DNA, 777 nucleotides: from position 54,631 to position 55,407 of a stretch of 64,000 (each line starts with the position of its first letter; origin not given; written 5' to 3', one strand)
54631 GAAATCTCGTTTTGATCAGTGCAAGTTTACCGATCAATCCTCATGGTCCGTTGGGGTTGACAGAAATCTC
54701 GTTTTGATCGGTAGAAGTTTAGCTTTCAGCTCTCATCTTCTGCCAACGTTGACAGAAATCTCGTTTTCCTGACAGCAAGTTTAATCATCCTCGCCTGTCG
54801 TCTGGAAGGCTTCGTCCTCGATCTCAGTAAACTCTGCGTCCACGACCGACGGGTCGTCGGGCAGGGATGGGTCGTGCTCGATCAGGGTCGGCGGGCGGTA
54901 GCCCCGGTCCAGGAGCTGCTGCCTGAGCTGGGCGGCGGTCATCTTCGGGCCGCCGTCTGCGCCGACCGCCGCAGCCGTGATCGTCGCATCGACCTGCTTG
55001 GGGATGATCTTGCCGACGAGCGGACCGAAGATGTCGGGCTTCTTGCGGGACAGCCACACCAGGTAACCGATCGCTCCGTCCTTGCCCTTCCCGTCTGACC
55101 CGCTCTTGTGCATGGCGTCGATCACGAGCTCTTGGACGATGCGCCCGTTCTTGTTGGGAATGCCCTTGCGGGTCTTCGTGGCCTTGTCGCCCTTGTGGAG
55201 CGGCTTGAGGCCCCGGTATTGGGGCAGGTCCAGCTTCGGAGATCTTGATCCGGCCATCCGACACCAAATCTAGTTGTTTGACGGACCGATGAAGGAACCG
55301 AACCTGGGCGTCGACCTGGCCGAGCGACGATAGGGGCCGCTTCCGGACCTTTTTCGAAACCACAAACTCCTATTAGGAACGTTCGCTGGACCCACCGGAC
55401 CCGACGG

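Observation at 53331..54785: Fourteen strictly 62-bp-phased repeat units in three blocks between the replication and packaging modules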

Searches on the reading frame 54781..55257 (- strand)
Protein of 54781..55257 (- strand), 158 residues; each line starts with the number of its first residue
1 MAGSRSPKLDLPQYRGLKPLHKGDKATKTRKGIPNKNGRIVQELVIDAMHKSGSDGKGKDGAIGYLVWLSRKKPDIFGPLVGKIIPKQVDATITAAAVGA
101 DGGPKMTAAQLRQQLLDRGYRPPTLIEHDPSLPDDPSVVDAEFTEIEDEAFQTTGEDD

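Call 10: search_protein_families(library=pfam, proteins=[window:54781-55257:-], max_evalue=0.01)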
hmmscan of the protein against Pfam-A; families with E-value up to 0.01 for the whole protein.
window:54781-55257:- (158 aa): 0 families

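Call 11: search_protein_families(library=phrogs, proteins=[window:54781-55257:-], max_evalue=0.001)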
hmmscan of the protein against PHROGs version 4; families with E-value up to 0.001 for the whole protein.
window:54781-55257:- (158 aa): 1 family
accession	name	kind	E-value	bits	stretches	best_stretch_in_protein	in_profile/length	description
phrog_11043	-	unknown function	1.8e-09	38.4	1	23-90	14-80/105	-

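Call 18: find_encoding_contigs(protein=window:54781-55257:-, flank=10000)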
Protein window:54781-55257:- (158 aa): 2 contigs read that carry it; 2 places shown.
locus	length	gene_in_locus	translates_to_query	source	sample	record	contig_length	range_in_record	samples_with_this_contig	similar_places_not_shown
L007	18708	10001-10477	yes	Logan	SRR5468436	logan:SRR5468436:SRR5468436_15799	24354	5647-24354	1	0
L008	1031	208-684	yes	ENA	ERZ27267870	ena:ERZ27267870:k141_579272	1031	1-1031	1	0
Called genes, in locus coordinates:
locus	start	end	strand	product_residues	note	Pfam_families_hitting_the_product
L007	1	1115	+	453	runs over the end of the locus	-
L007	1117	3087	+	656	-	PF00476:DNA_pol_A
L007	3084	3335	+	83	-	-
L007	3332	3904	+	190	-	PF07799:DUF1643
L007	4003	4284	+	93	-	-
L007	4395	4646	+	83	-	-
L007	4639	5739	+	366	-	-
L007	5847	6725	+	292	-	-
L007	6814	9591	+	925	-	PF08706:D5_N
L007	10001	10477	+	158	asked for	-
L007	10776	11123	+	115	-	-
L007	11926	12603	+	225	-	-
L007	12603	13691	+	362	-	-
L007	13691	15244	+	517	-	PF03237:Terminase_6N (weak), PF17289:Terminase_6C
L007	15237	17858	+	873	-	PF06381:Phage_portal_3, PF23474:Acb1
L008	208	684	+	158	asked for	-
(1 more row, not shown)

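Call 53: search_solved_structures(query=window:54781-55257:-, max_evalue=1)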
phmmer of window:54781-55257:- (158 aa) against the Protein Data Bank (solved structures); distinct sequences matched with E-value up to 1: 2.
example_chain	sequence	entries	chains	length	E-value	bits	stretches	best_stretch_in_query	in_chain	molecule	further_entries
6ecd_A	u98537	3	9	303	0.24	14.6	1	108-151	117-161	Vlm2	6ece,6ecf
6ecb_A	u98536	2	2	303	0.24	14.6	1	108-151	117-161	Vlm2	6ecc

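Call 58: find_homologous_proteins(query=window:54781-55257:-, max_evalue=0.001)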
Query window:54781-55257:- (158 aa): 9 proteins with E <= 0.001 among 109 candidates.
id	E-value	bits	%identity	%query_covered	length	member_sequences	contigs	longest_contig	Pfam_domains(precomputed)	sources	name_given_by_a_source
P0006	1.8e-99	348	100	100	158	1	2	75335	-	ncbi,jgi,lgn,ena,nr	ncbi:MAG: hypothetical protein EHM78_02255 [Myxococcaceae bacterium]|nr:MAG: hypothetical protein EH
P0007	3.0e-28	117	51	73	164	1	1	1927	-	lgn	-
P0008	1.4e-23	102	48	73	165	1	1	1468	-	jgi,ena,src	-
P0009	3.4e-21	94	44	81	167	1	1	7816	-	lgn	-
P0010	5.7e-20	90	43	73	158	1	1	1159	-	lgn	-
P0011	7.5e-16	76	49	51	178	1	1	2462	-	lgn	-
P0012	1.2e-13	69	38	89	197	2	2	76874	-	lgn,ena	-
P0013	1.8e-12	65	38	87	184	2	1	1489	-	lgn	-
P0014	2.8e-12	65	38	76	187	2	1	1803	-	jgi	-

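Call 59: find_encoding_contigs(protein=P0012, flank=10000, max_places=2)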
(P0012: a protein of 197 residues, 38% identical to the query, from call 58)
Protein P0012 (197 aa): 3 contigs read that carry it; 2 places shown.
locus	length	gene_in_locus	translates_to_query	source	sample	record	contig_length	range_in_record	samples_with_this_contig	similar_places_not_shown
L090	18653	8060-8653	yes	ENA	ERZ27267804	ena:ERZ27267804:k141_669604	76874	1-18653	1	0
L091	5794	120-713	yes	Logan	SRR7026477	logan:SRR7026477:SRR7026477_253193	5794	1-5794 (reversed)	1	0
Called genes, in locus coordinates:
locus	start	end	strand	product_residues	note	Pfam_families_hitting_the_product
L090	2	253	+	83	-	?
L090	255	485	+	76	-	-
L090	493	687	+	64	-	-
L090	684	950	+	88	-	-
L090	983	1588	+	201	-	-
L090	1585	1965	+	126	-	-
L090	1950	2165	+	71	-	-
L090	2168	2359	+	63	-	-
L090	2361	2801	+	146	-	-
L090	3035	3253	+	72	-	-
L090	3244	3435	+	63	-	-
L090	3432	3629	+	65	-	-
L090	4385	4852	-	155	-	-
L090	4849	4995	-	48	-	-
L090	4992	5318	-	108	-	-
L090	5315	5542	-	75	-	-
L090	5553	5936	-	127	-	PF25682:Phage_VG64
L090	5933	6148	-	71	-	-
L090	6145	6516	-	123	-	-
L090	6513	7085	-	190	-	-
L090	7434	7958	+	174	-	PF02357:NusG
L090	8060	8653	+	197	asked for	-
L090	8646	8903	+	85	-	-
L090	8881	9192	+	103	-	-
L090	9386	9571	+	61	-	-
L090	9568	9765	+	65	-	-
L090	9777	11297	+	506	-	PF03237:Terminase_6N, PF17289:Terminase_6C (weak)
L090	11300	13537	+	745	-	PF06381:Phage_portal_3, PF23474:Acb1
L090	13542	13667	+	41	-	-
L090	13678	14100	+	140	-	-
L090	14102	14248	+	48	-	-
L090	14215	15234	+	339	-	-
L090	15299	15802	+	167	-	-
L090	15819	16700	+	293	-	-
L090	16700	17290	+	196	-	PF13578:Methyltransf_24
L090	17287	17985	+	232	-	-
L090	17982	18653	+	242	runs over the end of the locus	PF00535:Glycos_transf_2, PF10111:Glyco_tranf_2_2 (weak)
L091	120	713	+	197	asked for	-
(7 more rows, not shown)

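Call 60: find_encoding_contigs(protein=P0009, flank=10000, max_places=2)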
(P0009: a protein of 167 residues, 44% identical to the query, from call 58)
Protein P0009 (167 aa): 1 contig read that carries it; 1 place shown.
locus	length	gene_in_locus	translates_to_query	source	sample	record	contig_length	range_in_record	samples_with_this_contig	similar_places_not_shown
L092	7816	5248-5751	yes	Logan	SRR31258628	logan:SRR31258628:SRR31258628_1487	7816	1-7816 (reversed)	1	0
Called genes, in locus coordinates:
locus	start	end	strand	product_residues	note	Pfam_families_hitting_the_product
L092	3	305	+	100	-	?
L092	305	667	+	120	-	-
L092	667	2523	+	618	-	PF02463:SMC_N, PF13476:AAA_23, PF13555:AAA_29 (faint), PF13304:AAA_21 (faint)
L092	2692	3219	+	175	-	PF02357:NusG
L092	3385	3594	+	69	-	-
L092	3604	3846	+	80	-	-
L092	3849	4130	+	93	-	-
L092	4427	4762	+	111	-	-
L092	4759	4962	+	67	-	-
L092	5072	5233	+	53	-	-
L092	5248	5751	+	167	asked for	-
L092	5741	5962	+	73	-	-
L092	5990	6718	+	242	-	PF07750:GcrA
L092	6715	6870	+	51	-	-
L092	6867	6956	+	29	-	-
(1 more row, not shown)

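Call 61: find_encoding_contigs(protein=P0007, flank=10000, max_places=2)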
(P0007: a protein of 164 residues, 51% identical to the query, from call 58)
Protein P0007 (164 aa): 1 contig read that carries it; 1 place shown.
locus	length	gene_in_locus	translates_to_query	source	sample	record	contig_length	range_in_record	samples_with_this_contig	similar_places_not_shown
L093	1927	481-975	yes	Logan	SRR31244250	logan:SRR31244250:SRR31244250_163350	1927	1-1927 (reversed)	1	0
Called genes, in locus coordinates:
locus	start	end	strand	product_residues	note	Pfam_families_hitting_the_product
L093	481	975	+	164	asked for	-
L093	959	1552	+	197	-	PF07750:GcrA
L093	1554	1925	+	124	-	?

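Call 69: search_protein_families(library=pfam, alignment_id=A3, max_evalue=1)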
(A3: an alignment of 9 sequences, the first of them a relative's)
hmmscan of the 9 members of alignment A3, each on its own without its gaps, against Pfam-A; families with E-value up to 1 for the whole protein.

A. member 1, P0006 (158 aa): 0 families

B. families by the number of members that match (of 9 scanned): 1 family
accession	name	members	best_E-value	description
PF02037.33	SAP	1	0.0021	SAP domain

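Call 70: search_solved_structures(query=A3, max_evalue=5)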
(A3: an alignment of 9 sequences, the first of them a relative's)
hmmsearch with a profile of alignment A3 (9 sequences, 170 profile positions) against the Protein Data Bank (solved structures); distinct sequences matched with E-value up to 5: 2.
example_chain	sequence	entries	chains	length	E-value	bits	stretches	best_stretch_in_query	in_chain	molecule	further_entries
5fsz_A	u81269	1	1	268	1.5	11.7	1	58-79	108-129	MACRODOMAIN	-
4rfx_A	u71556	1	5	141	1.5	11.7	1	110-161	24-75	Dynactin subunit 1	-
